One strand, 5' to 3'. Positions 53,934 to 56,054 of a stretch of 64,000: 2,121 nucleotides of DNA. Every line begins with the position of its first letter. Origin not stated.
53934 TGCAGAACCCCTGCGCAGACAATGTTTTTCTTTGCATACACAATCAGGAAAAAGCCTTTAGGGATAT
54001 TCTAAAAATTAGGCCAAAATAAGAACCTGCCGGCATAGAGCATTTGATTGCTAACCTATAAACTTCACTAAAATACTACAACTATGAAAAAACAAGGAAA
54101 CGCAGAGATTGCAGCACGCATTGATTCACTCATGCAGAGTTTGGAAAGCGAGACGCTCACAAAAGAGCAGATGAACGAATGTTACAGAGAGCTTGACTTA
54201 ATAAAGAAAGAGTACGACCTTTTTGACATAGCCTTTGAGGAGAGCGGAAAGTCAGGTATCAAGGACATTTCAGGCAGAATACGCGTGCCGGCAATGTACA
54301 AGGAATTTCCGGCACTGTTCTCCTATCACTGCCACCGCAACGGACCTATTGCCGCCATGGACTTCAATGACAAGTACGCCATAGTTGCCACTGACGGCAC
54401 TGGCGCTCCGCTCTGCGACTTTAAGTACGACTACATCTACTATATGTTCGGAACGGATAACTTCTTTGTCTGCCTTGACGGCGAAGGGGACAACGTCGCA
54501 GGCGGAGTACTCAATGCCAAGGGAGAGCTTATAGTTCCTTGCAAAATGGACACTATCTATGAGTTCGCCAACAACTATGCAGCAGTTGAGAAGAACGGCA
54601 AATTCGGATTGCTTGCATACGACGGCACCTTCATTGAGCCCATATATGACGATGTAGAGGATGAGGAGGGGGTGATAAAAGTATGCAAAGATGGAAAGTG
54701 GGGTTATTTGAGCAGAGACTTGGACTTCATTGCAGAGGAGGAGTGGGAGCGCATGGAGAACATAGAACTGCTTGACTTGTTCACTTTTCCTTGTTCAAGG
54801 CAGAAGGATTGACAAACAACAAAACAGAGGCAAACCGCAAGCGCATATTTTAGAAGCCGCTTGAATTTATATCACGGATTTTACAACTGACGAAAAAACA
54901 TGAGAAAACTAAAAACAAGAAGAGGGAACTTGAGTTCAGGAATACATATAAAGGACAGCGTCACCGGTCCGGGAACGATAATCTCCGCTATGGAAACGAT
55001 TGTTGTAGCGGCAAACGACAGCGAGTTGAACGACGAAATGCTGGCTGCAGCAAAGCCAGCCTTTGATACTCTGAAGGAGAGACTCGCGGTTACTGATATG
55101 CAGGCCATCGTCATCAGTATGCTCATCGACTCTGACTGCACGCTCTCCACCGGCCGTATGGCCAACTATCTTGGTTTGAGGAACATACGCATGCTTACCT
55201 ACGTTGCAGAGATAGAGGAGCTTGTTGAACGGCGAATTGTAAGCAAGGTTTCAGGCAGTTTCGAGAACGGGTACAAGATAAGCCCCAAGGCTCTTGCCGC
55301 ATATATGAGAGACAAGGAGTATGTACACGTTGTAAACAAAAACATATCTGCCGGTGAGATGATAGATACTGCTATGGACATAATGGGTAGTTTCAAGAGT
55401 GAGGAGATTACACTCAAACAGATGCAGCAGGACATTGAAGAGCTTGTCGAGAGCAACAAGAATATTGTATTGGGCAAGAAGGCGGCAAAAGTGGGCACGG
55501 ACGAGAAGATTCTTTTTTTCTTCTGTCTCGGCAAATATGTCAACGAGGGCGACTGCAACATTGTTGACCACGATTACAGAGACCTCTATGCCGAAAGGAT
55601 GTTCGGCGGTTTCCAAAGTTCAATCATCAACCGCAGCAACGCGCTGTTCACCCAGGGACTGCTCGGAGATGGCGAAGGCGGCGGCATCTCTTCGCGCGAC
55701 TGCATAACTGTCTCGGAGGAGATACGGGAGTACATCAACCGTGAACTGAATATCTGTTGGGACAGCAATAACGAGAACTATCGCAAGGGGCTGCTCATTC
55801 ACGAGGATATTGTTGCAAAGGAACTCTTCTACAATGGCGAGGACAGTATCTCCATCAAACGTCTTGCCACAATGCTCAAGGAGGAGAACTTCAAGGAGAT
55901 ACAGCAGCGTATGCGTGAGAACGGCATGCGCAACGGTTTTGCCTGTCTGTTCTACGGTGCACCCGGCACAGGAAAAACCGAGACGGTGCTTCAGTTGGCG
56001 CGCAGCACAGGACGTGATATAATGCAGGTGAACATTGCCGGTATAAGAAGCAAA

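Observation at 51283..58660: A+T-rich island: WYL regulator, AAA+ ATPase, two WG-repeat paralogs, NADAR-like protein and orphans, a candidate uncharacterised conflict or stress system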

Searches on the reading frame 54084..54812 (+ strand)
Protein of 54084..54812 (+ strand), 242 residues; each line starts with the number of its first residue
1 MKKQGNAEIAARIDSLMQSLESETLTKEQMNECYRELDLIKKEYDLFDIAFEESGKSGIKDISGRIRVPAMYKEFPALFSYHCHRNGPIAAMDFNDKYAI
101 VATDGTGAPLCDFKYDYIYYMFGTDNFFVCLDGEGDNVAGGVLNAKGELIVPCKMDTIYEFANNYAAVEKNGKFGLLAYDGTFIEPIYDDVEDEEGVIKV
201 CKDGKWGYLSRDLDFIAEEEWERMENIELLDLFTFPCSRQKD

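Call 3: search_protein_families(library=pfam, proteins=[window:54084-54812:+], max_evalue=0.1)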
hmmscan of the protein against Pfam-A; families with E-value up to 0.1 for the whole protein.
window:54084-54812:+ (242 aa): 2 families
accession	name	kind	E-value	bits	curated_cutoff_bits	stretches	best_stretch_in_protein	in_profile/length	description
PF14903.11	WG_beta_rep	-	4.1e-14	52.8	25.6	2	141-173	2-34/35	WG containing repeat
PF09304.16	Cortex-I_coil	-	0.064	13.9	60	0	6-38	11-43/107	Cortexillin coiled-coil region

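Call 4: search_protein_families(library=padloc, proteins=[window:54084-54812:+], max_evalue=0.1)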
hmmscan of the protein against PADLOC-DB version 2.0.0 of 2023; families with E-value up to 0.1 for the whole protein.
window:54084-54812:+ (242 aa): 0 families

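Call 5: search_protein_families(library=ncbifam, proteins=[window:54084-54812:+], max_evalue=0.1)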
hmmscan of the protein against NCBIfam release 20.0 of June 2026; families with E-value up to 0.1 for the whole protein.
window:54084-54812:+ (242 aa): 0 families

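Call 6: search_protein_families(library=phrogs, proteins=[window:54084-54812:+], max_evalue=0.1)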
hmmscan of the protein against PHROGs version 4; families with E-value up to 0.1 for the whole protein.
window:54084-54812:+ (242 aa): 2 families
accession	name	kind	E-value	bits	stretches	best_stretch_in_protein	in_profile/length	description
phrog_7052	-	unknown function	0.016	16.4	0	169-184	21-36/69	-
phrog_29382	-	unknown function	0.028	15.4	1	176-218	4-45/72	-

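Call 92: search_solved_structures(query=window:54084-54812:+, max_evalue=1)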
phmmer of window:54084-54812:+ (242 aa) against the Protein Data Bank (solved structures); distinct sequences matched with E-value up to 1: 3.
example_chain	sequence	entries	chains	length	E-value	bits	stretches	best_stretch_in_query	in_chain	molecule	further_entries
4ls3_A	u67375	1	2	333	0.036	16.7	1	147-219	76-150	Nickel (III) ABC transporter, periplasmic iron-bindin gprotein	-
4ino_A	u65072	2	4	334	0.045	16.4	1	148-219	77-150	Nickel (II) ABC transporter, periplasmic nickel-binding protein | Iron (III) ABC transporter, periplasmic iron-binding protein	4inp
8buu_9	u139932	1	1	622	0.16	14.6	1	167-235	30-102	ExpZ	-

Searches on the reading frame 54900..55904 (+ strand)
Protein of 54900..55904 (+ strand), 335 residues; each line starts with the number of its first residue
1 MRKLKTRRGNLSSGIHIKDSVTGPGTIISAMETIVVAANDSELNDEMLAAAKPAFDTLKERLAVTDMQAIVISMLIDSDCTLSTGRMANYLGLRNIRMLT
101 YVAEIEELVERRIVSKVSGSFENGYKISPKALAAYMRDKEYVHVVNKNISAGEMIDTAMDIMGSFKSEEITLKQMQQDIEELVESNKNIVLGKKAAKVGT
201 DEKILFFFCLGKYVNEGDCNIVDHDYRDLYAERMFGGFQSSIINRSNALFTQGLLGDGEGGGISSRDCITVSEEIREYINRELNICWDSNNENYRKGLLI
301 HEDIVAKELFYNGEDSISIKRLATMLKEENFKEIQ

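Call 72: search_protein_families(library=pfam, proteins=[window:54900-55904:+], max_evalue=1)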
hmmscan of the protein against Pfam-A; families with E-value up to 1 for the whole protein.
window:54900-55904:+ (335 aa): 0 families

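Call 83: search_protein_representatives(protein=window:54900-55904:+)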
Query: 335 residues. Proteins with E-value up to 0.001 (for the whole library): 494; up to 1e-10: 187; up to 1e-30: 8. The best 150 are listed.
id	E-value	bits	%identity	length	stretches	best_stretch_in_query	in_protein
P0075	1.1e-65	238.4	39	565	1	1-335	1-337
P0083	3.3e-54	200.7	35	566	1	1-334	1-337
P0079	6.9e-54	199.6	35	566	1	10-335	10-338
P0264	2.4e-49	184.7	46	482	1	1-216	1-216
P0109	4.3e-40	154.3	30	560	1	22-334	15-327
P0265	1.6e-37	145.9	35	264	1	15-231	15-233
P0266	3.0e-32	128.5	27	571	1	4-334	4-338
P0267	4.6e-31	124.7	28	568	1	26-335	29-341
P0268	2.0e-28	116.0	29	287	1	19-281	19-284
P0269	5.2e-27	111.4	26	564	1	27-335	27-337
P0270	1.2e-26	110.1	27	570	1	49-335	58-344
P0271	3.1e-24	102.2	28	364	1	30-335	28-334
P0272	3.4e-24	102.1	27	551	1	26-334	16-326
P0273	5.0e-24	101.5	27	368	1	20-335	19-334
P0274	7.5e-24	101.0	26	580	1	21-333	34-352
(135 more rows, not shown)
